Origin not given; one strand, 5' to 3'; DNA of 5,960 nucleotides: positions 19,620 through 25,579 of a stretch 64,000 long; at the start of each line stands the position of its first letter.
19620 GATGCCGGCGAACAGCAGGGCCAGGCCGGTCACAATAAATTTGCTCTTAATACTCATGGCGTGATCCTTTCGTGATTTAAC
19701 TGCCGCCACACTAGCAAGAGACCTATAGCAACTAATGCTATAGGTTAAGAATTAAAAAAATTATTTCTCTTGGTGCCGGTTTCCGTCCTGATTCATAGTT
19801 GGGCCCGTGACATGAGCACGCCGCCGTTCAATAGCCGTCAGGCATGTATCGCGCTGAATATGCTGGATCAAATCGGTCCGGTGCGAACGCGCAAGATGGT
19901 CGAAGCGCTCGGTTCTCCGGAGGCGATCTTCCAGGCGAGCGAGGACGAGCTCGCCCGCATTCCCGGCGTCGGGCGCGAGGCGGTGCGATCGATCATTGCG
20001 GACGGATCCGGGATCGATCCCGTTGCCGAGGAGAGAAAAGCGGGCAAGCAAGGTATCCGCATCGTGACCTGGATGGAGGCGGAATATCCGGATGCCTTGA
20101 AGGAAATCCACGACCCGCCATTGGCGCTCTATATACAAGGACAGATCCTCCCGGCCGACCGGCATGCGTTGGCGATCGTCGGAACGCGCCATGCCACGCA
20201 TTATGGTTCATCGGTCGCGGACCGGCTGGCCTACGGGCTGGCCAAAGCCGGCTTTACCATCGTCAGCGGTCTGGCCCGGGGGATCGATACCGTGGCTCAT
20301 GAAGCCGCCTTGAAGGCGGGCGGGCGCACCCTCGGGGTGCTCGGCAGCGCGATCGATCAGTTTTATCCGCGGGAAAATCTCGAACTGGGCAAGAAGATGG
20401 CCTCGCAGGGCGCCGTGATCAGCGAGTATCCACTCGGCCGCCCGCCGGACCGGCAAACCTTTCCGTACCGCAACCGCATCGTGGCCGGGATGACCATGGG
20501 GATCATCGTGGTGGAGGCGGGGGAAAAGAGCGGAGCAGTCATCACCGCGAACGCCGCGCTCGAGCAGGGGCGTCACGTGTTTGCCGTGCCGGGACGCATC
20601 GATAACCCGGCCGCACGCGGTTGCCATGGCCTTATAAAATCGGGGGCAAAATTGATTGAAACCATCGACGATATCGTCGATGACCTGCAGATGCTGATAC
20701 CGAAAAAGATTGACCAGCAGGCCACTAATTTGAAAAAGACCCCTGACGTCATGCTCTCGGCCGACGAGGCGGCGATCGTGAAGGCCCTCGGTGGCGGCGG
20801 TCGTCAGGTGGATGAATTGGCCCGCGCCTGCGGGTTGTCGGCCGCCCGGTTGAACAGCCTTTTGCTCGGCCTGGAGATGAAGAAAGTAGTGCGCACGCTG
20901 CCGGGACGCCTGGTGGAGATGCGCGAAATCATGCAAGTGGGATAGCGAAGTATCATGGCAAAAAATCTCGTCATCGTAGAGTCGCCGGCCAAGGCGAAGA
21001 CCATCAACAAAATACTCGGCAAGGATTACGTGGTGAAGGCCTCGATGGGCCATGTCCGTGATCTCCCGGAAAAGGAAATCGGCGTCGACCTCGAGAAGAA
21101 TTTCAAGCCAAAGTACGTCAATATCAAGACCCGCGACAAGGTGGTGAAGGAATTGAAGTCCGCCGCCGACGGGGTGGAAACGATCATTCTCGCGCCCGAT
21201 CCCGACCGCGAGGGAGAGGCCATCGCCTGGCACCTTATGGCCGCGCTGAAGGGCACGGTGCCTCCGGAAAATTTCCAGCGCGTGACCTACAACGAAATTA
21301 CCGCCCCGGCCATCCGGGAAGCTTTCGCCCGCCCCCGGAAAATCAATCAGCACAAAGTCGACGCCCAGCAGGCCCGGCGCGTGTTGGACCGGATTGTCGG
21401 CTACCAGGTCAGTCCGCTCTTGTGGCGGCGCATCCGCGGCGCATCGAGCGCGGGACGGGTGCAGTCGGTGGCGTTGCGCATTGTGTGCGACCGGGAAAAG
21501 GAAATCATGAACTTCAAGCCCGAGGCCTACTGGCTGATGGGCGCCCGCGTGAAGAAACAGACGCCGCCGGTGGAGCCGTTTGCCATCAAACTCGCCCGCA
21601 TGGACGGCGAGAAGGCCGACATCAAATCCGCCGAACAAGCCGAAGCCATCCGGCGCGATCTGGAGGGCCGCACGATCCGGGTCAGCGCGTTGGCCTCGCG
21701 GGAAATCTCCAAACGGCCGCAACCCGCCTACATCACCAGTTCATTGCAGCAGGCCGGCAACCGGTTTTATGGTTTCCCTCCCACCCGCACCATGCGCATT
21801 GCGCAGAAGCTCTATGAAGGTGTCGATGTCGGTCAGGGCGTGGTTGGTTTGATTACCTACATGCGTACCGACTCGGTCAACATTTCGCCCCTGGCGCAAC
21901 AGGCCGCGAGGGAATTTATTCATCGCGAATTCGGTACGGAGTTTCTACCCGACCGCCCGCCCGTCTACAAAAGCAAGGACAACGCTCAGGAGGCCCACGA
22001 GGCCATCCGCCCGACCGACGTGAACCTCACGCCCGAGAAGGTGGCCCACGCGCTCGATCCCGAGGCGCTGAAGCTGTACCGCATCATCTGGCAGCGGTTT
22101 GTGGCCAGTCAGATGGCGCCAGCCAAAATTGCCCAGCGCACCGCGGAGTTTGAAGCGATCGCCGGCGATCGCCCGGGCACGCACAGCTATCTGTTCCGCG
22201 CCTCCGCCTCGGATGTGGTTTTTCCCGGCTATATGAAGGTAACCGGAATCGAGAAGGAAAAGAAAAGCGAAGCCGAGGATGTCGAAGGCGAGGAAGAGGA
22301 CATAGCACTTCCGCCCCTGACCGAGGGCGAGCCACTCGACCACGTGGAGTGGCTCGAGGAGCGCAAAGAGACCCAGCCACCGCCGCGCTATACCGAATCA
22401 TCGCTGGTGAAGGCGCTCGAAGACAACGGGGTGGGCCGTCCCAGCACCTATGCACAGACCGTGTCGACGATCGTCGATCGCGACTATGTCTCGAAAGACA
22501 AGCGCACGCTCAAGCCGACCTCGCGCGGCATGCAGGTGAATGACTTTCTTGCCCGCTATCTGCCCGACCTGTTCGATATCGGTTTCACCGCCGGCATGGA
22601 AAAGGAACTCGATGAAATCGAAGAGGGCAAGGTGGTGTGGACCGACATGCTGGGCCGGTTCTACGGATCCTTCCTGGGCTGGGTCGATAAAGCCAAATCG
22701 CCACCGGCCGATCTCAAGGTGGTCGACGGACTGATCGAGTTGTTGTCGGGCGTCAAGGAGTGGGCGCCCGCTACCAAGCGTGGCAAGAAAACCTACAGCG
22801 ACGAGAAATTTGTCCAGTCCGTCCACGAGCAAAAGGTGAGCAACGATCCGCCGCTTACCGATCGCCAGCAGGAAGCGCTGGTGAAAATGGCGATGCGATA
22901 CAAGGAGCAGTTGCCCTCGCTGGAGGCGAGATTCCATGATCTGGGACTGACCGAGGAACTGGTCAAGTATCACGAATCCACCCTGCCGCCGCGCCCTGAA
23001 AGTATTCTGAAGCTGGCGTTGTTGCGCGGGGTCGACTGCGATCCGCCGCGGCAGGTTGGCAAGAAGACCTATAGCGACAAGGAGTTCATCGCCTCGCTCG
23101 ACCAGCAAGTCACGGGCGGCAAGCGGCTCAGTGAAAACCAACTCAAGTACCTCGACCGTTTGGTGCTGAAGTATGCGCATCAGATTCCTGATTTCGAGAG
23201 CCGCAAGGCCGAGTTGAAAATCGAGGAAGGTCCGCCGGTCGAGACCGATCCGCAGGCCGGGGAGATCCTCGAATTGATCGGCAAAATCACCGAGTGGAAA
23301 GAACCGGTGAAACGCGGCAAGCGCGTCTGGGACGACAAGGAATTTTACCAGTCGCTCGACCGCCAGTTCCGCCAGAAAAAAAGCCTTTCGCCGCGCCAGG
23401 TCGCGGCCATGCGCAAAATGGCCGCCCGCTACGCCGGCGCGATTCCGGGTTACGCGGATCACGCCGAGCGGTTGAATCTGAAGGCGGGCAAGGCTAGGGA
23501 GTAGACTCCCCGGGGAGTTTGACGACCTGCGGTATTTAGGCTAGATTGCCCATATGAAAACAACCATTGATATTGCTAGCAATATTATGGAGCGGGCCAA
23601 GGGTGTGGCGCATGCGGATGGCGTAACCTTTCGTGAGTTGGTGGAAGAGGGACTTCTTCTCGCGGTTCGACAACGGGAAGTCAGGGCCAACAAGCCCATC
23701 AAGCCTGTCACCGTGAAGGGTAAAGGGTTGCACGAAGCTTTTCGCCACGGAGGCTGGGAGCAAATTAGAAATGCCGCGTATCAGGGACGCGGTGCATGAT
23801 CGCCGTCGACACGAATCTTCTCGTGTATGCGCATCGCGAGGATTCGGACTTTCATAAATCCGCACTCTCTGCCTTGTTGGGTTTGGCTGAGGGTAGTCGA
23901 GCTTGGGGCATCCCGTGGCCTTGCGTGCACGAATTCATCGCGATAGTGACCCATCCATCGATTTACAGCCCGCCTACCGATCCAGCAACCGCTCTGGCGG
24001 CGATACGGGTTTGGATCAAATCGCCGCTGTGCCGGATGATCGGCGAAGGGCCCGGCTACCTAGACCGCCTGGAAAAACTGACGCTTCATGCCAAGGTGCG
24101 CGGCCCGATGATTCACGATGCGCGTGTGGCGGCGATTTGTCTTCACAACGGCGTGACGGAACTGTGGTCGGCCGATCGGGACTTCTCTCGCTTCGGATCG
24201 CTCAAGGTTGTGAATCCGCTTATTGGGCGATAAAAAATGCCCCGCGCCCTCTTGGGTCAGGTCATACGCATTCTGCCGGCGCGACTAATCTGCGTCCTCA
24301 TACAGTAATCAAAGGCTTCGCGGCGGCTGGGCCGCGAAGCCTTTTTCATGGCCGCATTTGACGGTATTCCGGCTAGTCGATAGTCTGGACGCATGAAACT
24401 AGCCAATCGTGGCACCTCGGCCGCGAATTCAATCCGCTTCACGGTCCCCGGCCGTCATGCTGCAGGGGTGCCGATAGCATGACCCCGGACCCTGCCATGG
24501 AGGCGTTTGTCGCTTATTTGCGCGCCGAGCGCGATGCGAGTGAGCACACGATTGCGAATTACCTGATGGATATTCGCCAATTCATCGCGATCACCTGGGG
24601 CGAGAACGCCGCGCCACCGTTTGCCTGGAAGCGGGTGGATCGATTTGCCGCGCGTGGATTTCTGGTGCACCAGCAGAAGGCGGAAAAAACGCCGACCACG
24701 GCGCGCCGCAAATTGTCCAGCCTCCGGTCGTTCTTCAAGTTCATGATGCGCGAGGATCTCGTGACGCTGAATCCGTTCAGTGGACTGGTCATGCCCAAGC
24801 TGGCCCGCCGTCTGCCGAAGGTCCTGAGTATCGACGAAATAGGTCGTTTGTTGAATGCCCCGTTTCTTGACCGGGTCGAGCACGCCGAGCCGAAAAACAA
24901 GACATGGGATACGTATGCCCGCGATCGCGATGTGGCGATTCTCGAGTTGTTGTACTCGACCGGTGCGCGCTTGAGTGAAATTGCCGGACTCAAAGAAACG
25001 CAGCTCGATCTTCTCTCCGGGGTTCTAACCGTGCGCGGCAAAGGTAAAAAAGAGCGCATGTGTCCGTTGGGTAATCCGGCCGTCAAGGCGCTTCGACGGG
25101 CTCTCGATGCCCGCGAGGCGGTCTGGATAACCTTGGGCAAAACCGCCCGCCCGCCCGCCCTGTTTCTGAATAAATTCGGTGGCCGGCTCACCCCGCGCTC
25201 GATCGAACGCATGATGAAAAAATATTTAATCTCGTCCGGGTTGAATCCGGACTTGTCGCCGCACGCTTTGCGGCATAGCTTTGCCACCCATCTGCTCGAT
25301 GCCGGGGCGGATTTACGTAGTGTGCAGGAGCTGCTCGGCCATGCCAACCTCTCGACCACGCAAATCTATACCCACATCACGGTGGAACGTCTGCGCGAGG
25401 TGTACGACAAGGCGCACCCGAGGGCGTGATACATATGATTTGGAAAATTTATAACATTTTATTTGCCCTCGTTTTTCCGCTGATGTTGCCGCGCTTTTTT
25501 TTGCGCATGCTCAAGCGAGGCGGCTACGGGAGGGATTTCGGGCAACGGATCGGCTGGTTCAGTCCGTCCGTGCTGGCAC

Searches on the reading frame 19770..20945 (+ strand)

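Call 58: search_protein_families(library=ncbifam, proteins=[window:19770-20945:+], max_evalue=0.001)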
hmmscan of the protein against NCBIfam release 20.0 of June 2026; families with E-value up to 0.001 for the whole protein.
window:19770-20945:+ (391 aa): 4 families
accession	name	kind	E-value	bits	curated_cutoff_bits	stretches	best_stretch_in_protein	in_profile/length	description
TIGR00732.1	dprA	equivalog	3.6e-76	255.2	191.15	1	93-306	6-220/220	DNA-processing protein DprA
NF008007.0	PRK10736.1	equivalog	9e-73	245.6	495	1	97-387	73-364/374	DNA-protecting protein DprA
NF010337.0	PRK13766.1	equivalog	8.9e-05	20.8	610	1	27-75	723-771/781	Hef nuclease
NF011260.0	PRK14666.1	equivalog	0.0003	19.6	649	1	29-77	639-687/698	excinuclease ABC subunit C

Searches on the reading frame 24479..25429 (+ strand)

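Call 69: search_protein_families(library=pfam, proteins=[window:24479-25429:+], max_evalue=0.001)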
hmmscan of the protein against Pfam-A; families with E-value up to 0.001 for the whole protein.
window:24479-25429:+ (316 aa): 4 families
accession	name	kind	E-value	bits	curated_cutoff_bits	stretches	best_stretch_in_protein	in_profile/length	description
PF00589.27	Phage_integrase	-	1.2e-42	146.1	27.1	1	150-302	23-170/172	Phage integrase family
PF02899.23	Phage_int_SAM_1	-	8.8e-16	58.4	22.3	1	8-92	2-82/83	Phage integrase, N-terminal SAM-like domain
PF13495.12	Phage_int_SAM_4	-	7.2e-05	23.6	27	1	8-94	3-83/85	Phage integrase, N-terminal SAM-like domain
PF13102.12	Phage_int_SAM_5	-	0.00073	20.3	22.3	0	61-100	54-93/98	Phage integrase SAM-like domain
